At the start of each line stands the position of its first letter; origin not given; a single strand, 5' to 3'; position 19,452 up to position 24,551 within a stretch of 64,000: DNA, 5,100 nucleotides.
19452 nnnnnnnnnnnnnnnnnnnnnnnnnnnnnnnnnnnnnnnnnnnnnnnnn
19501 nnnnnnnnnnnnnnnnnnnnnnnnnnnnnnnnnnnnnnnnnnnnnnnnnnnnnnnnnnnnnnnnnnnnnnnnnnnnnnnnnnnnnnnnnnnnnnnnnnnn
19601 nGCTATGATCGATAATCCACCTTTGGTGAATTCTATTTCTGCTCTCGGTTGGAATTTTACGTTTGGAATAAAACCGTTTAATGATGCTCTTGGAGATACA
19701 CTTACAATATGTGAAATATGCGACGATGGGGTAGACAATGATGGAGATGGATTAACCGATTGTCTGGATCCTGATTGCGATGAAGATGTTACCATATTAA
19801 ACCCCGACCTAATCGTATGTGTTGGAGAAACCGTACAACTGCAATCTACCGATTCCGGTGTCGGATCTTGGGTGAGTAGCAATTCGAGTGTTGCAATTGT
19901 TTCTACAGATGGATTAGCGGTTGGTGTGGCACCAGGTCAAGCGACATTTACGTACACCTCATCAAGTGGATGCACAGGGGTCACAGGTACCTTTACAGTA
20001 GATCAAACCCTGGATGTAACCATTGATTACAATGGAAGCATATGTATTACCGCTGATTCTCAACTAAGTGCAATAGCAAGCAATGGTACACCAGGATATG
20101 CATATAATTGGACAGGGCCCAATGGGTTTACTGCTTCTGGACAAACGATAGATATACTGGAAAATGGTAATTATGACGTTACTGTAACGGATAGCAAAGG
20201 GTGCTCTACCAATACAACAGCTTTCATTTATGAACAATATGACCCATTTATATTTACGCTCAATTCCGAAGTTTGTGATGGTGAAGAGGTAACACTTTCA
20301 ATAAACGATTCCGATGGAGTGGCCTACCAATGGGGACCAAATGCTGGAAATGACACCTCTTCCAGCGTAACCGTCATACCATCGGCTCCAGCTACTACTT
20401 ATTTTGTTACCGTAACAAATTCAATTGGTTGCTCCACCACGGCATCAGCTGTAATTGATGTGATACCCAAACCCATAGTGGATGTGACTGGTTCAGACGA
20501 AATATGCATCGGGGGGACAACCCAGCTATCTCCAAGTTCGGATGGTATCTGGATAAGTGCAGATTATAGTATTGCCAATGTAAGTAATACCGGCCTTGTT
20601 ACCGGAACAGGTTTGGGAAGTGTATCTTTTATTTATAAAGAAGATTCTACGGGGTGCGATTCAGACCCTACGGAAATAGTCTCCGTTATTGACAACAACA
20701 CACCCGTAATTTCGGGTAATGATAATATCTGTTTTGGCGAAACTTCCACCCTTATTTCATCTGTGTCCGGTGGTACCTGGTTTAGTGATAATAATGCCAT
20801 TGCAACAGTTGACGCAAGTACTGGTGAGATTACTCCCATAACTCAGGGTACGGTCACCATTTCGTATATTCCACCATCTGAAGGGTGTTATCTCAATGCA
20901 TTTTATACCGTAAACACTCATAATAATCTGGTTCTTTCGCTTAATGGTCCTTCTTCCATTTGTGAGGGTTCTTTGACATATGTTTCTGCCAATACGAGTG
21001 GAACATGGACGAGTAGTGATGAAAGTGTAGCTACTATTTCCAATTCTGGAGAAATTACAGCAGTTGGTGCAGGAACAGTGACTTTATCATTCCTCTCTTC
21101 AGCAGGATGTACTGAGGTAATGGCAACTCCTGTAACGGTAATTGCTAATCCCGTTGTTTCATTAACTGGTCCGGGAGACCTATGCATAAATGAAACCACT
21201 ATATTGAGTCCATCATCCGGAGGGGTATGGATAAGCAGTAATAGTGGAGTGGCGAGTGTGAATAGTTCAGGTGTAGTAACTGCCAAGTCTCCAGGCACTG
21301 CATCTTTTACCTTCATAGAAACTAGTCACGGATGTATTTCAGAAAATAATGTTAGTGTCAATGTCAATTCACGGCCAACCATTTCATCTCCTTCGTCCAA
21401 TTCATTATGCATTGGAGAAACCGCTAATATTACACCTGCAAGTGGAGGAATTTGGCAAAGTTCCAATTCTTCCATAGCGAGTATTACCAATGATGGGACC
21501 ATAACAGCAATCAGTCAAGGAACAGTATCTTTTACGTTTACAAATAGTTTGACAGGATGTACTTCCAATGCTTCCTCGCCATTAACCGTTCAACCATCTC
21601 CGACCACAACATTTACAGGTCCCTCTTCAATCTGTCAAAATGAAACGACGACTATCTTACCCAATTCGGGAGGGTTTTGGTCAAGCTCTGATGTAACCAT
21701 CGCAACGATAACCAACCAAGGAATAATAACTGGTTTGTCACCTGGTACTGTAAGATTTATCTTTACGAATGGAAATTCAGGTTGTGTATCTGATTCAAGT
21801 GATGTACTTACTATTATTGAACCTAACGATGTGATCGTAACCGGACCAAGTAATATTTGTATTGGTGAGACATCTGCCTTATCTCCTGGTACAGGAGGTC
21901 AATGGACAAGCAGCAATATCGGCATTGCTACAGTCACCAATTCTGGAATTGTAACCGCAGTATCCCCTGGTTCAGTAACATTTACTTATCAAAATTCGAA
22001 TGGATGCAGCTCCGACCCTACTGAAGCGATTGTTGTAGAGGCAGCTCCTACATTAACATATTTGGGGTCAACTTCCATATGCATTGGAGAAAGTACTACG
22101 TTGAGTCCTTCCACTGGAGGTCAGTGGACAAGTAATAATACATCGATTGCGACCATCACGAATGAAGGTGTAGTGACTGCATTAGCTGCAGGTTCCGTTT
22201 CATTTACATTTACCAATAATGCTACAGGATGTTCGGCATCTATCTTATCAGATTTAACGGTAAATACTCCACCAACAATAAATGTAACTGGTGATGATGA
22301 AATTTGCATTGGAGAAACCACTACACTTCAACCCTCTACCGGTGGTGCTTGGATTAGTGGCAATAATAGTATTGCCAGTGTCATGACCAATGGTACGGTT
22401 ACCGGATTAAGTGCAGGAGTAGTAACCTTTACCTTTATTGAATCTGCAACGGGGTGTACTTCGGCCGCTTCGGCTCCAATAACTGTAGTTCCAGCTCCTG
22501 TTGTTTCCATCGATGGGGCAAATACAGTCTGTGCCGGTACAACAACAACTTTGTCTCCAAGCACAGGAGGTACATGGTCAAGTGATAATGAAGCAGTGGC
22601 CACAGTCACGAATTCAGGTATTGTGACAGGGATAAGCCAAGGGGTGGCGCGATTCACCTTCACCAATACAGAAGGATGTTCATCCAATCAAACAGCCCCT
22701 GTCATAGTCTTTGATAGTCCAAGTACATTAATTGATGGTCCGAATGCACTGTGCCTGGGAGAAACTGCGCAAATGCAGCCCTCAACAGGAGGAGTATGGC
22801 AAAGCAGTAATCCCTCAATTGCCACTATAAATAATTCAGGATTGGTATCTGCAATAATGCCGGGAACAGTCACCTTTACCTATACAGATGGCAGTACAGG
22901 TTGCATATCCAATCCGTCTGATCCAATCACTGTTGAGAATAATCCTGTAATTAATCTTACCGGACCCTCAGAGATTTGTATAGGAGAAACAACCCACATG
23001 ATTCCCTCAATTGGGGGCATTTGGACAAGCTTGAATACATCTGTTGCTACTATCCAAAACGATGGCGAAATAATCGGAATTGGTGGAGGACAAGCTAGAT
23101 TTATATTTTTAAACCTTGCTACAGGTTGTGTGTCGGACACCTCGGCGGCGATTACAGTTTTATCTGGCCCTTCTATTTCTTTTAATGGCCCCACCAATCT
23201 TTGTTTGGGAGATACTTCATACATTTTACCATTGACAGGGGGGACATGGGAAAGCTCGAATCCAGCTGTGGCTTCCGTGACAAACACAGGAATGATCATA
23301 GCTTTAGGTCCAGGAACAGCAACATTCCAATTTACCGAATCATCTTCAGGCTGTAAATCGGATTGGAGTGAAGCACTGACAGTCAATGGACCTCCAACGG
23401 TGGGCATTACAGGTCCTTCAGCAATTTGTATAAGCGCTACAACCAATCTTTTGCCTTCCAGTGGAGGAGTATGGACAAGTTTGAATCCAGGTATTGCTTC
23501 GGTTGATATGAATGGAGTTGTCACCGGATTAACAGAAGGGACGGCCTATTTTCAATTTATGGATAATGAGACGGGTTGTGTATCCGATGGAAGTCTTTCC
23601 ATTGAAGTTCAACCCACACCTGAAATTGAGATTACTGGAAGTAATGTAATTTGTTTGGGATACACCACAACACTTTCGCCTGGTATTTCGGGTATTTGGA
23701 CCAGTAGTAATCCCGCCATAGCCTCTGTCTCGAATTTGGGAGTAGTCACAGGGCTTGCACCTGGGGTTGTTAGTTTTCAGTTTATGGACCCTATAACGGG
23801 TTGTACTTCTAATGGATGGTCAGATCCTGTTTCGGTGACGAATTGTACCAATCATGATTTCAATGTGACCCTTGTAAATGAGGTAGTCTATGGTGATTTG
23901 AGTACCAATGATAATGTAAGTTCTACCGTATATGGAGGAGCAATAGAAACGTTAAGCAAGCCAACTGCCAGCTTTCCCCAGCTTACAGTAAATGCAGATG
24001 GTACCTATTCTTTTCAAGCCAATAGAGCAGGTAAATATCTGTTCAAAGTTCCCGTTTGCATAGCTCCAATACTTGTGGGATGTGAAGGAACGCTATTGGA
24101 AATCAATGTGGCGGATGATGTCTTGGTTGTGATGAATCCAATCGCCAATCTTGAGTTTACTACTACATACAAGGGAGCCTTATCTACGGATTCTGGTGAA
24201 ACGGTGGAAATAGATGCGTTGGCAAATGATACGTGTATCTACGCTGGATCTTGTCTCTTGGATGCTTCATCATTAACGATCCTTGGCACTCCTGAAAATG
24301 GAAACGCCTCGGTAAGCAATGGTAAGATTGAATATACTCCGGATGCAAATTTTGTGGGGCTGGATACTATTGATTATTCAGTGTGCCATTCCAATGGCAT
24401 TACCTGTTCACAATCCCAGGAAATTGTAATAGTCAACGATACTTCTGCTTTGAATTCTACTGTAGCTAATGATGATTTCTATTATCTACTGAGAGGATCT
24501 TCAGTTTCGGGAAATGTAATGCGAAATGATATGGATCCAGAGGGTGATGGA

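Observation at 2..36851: Tandem triplet of giant paralogous surface-protein genes: diversified lectin-like heads on a length-invariant 5.6-kb stalk/anchor block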

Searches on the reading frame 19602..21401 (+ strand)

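Call 6: search_protein_families(library=pfam, proteins=[window:19602-21401:+], max_evalue=0.01)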
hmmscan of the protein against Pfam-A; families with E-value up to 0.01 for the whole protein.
window:19602-21401:+ (600 aa): 3 families
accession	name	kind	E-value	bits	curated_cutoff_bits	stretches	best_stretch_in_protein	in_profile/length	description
PF02368.24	Big_2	-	1.9e-24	85.8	22.8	4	64-130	6-78/79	Bacterial Ig-like domain (group 2)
PF25354.1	Ig_NUP210_16th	-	5.1e-13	48.7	27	3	77-120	19-63/72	NUP210-like, Ig-like domain 16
PF19081.6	Ig_7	-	1.2e-07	32.3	27.3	1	220-287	8-82/84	Ig-like domain CHU_C associated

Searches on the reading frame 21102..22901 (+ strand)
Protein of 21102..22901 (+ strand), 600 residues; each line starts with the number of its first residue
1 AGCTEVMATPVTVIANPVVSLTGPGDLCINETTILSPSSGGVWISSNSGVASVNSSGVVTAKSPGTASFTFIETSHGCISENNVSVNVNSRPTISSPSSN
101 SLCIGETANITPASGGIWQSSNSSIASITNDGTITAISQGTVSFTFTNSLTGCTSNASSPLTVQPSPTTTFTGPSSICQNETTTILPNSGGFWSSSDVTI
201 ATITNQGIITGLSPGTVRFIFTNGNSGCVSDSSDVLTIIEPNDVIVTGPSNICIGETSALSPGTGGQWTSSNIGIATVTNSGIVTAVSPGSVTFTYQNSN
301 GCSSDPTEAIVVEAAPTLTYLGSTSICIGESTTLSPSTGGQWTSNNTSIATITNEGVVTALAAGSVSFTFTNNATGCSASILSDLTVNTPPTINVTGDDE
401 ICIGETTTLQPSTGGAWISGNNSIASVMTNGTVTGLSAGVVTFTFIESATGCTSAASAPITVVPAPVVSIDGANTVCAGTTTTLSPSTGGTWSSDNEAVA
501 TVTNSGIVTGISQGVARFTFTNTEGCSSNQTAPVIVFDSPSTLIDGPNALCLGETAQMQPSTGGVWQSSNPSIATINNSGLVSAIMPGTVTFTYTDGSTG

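Call 6: search_protein_families(library=pfam, proteins=[window:21102-22901:+], max_evalue=0.01)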
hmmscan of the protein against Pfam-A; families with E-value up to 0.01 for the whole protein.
window:21102-22901:+ (600 aa): 3 families
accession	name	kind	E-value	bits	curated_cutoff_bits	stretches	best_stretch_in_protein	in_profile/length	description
PF02368.24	Big_2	-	4.9e-42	142.2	22.8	8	340-376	36-72/79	Bacterial Ig-like domain (group 2)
PF25354.1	Ig_NUP210_16th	-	8.9e-14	51.2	27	2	25-68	13-58/72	NUP210-like, Ig-like domain 16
PF22359.2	Big-like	-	0.00024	21.7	27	0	491-516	4-29/48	Bacterial Ig-like domain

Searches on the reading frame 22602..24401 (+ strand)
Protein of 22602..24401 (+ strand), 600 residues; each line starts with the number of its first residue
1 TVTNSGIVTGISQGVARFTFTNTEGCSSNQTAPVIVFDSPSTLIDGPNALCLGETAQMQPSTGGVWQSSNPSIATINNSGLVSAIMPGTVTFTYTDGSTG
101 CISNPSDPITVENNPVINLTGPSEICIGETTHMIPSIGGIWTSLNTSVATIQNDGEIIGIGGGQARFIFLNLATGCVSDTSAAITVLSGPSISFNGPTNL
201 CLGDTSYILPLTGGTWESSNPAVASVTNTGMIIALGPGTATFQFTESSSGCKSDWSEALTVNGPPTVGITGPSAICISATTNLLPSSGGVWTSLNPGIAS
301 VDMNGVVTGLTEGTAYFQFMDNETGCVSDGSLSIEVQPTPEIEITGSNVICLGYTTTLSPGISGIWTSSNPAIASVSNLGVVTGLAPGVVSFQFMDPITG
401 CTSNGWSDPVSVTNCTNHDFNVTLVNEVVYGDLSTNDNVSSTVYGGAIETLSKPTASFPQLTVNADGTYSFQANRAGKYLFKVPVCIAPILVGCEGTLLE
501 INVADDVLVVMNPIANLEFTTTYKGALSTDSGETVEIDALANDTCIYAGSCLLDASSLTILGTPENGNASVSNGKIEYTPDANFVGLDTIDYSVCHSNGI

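Call 6: search_protein_families(library=pfam, proteins=[window:22602-24401:+], max_evalue=0.01)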
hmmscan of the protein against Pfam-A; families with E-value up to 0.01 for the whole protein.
window:22602-24401:+ (600 aa): 7 families
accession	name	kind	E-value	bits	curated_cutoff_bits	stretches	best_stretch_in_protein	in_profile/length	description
PF02368.24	Big_2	-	3.5e-28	97.8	22.8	4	59-98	27-70/79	Bacterial Ig-like domain (group 2)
PF25354.1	Ig_NUP210_16th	-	3.8e-11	42.7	27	1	51-95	17-62/72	NUP210-like, Ig-like domain 16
PF17963.7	Big_9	-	2.1e-09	38.6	23.6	1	527-599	11-79/89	Bacterial Ig domain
PF22359.2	Big-like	-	1.3e-08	35.4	27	1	291-317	5-31/48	Bacterial Ig-like domain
PF23486.1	Ig_TMEM132_5th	-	4.7e-05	24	28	0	367-400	89-122/137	TMEM132 fifth domain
PF21461.3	HL_N-beta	-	0.0046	17.2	27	0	207-246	7-45/57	Hyaluronate lyase, N-terminal beta-sheet domain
PF17892.7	Cadherin_5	-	0.0054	17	26.5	1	554-596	37-83/98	Cadherin-like domain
